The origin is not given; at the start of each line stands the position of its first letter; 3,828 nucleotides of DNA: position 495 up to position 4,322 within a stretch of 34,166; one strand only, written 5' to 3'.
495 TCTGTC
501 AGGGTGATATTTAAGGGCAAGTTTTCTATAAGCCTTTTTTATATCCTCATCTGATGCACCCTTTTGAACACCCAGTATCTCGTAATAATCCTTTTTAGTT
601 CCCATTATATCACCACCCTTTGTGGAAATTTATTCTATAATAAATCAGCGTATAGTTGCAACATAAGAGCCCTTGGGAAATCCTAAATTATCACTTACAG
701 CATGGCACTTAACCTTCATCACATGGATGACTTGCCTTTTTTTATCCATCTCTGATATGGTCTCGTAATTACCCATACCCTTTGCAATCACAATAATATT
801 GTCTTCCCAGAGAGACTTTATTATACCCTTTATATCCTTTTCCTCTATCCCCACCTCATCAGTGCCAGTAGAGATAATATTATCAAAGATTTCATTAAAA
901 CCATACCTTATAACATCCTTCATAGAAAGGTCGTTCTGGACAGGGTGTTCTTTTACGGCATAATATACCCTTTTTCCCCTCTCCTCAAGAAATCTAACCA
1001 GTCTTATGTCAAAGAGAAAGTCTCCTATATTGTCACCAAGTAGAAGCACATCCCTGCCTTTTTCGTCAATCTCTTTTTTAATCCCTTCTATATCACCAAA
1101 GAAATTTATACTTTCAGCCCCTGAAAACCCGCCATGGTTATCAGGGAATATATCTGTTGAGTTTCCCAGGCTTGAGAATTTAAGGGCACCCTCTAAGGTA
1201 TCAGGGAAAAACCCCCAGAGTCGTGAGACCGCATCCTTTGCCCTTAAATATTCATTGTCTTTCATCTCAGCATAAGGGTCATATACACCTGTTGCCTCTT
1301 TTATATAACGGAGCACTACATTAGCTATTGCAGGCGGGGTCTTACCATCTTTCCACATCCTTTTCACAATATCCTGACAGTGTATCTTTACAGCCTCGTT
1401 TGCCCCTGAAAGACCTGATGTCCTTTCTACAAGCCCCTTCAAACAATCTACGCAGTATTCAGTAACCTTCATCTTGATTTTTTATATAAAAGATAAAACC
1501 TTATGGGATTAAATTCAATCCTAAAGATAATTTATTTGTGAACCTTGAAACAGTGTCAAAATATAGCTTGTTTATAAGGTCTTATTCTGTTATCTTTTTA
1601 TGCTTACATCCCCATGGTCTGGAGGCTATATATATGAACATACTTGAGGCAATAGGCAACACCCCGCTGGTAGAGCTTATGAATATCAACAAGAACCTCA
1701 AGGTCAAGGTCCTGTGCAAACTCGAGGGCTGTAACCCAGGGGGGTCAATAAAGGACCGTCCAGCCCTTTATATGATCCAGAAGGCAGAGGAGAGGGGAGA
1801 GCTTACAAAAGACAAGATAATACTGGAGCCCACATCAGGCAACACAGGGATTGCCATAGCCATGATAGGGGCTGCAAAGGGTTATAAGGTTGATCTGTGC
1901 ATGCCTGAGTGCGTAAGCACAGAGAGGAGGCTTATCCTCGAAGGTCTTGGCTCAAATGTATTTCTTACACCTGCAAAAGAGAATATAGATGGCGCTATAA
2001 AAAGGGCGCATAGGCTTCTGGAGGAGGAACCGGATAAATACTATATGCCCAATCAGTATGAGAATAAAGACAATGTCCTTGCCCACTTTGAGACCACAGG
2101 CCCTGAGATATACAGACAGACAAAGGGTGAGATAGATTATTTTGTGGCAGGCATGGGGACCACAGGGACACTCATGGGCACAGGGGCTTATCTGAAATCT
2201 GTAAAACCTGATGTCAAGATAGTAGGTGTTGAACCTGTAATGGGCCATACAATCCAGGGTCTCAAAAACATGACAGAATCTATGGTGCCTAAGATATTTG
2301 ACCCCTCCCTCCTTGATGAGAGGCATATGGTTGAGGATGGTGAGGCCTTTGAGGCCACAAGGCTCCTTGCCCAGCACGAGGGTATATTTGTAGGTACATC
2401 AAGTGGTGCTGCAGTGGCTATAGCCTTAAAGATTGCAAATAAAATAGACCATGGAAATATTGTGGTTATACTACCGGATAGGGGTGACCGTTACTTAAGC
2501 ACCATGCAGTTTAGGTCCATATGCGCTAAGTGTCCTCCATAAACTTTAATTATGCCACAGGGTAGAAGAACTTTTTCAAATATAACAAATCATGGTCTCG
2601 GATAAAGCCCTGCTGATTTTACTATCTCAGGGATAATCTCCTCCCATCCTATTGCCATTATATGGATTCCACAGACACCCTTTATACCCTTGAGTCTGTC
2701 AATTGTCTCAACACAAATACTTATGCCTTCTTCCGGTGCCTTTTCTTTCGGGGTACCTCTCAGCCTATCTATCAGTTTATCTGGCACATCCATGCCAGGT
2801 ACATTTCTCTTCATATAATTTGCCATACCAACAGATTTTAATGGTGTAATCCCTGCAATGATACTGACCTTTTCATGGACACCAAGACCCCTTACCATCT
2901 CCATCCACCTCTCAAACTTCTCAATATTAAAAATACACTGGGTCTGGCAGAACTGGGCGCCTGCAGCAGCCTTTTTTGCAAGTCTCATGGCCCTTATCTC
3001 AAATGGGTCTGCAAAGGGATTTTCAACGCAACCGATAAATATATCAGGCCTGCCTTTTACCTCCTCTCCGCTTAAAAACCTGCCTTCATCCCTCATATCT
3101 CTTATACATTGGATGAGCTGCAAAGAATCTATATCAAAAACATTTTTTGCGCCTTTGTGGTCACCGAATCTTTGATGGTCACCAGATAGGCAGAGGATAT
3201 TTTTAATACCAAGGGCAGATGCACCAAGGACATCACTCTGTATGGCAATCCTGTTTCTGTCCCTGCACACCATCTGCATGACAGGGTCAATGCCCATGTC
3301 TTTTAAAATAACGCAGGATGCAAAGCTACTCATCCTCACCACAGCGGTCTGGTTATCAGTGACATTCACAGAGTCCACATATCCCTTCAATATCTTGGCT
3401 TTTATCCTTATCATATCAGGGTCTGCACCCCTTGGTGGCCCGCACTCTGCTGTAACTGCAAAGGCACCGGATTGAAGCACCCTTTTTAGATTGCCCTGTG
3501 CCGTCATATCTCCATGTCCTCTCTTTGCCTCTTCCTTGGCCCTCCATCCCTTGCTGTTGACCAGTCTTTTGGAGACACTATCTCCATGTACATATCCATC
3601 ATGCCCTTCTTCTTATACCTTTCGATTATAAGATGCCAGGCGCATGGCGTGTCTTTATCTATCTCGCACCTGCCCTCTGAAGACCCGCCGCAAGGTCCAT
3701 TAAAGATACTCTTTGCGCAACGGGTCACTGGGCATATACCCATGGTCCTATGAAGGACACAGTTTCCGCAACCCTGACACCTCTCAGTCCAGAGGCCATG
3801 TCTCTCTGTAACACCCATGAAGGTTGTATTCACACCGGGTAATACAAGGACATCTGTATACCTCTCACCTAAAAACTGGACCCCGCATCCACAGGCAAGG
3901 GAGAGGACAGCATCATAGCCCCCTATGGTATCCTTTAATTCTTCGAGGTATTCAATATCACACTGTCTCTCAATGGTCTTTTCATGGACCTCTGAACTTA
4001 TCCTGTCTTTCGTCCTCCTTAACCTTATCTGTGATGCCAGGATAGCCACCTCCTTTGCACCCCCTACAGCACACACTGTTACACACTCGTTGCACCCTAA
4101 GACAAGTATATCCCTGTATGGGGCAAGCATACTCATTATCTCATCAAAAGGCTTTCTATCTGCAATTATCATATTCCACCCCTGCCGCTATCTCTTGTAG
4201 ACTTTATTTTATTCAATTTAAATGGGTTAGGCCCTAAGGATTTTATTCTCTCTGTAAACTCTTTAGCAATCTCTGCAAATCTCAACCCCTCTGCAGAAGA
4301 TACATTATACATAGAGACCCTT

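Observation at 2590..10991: hdrC-hdrB-(wHTH)-hdrL-mvhD-metV-metF: Moorella-type methylene-THF reductase cluster with a built-in NAD(P)H module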

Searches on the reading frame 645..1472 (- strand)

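Call 12: search_protein_families(library=pfam, proteins=[window:645-1472:-], max_evalue=0.001)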
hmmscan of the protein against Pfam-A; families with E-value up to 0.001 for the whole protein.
window:645-1472:- (275 aa): 1 family
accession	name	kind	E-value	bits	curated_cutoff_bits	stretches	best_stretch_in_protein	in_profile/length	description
PF01937.24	ARMT1-like_dom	-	1.9e-33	116.5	25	1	5-269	3-309/311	Damage-control phosphatase ARMT1-like domain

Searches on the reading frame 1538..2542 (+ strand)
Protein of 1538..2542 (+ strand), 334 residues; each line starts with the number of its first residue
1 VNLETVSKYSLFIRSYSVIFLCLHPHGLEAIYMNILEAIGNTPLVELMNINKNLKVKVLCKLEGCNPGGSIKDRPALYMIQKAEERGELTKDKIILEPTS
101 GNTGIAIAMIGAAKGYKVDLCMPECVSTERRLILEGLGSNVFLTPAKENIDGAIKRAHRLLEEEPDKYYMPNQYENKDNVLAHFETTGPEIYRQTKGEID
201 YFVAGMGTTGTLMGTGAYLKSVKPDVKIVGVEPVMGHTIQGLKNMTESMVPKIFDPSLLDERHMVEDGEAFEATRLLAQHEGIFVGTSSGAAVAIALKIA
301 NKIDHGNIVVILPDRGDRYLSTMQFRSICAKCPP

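Call 12: search_protein_families(library=pfam, proteins=[window:1538-2542:+], max_evalue=0.001)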
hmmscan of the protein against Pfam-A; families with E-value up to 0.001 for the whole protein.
window:1538-2542:+ (334 aa): 1 family
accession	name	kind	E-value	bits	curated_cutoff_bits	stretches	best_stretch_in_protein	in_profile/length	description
PF00291.31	PALP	-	1.3e-75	254.9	35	1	36-314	2-295/295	Pyridoxal-phosphate dependent enzyme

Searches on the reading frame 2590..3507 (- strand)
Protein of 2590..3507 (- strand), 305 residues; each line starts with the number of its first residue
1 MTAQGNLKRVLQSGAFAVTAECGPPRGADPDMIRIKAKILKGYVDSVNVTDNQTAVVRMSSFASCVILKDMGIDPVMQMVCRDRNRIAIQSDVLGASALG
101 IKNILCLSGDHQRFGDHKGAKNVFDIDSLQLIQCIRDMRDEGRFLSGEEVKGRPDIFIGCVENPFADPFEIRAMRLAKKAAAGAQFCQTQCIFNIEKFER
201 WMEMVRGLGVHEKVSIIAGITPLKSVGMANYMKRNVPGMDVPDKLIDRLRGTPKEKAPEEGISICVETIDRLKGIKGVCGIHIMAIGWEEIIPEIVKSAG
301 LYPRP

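Call 7: search_protein_families(library=pfam, proteins=[window:2590-3507:-], max_evalue=0.01)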
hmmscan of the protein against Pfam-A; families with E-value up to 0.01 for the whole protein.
window:2590-3507:- (305 aa): 1 family
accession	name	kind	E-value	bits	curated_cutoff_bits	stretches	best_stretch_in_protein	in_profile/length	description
PF02219.23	MTHFR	-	1.1e-41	143.6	24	1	7-300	2-287/287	Methylenetetrahydrofolate reductase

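Call 8: search_protein_families(library=ncbifam, proteins=[window:2590-3507:-], max_evalue=0.01)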
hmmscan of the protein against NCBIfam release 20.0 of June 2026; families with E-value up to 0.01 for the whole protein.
window:2590-3507:- (305 aa): 4 families
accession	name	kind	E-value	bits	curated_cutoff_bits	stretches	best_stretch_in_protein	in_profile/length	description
NF006396.0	PRK08645.1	equivalog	1.4e-65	221.6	453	1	4-285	311-587/611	bifunctional homocysteine S-methyltransferase/methylenetetrahydrofolate reductase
TIGR00676.1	fadh2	equivalog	3.8e-23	82.2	293.7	1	47-298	32-273/275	methylenetetrahydrofolate reductase [NAD(P)H]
TIGR00677.1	fadh2_euk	equivalog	9.5e-18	64.5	310.05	1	64-302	51-278/281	methylenetetrahydrofolate reductase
NF006950.0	PRK09432.1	equivalog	2.4e-06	27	382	1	69-291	79-282/296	methylenetetrahydrofolate reductase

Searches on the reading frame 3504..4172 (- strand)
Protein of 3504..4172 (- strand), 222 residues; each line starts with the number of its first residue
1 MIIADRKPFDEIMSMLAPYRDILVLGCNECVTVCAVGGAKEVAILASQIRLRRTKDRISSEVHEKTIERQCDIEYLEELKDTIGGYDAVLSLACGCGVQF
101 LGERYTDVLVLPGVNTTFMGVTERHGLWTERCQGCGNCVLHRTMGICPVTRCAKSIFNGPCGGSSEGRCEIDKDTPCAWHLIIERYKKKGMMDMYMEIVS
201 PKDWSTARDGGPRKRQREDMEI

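Call 7: search_protein_families(library=pfam, proteins=[window:3504-4172:-], max_evalue=0.01)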
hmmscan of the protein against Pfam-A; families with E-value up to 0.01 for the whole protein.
window:3504-4172:- (222 aa): 3 families
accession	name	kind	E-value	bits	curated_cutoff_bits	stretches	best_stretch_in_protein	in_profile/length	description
PF12225.13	DUF5981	-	5.6e-36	122.5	23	1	112-205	2-95/95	Methylene-tetrahydrofolate reductase C terminal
PF14697.11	Fer4_21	-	0.0023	18.5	35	0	124-152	33-56/59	4Fe-4S dicluster domain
PF12837.12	Fer4_6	-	0.0073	16.7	25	0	26-37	11-22/24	4Fe-4S binding domain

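Call 8: search_protein_families(library=ncbifam, proteins=[window:3504-4172:-], max_evalue=0.01)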
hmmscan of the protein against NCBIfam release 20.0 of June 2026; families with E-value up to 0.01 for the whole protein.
window:3504-4172:- (222 aa): 0 families

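Call 24: search_solved_structures(query=window:3504-4172:-, max_evalue=0.01)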
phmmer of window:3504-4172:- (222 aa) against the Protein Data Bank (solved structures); distinct sequences matched with E-value up to 0.01: 0.
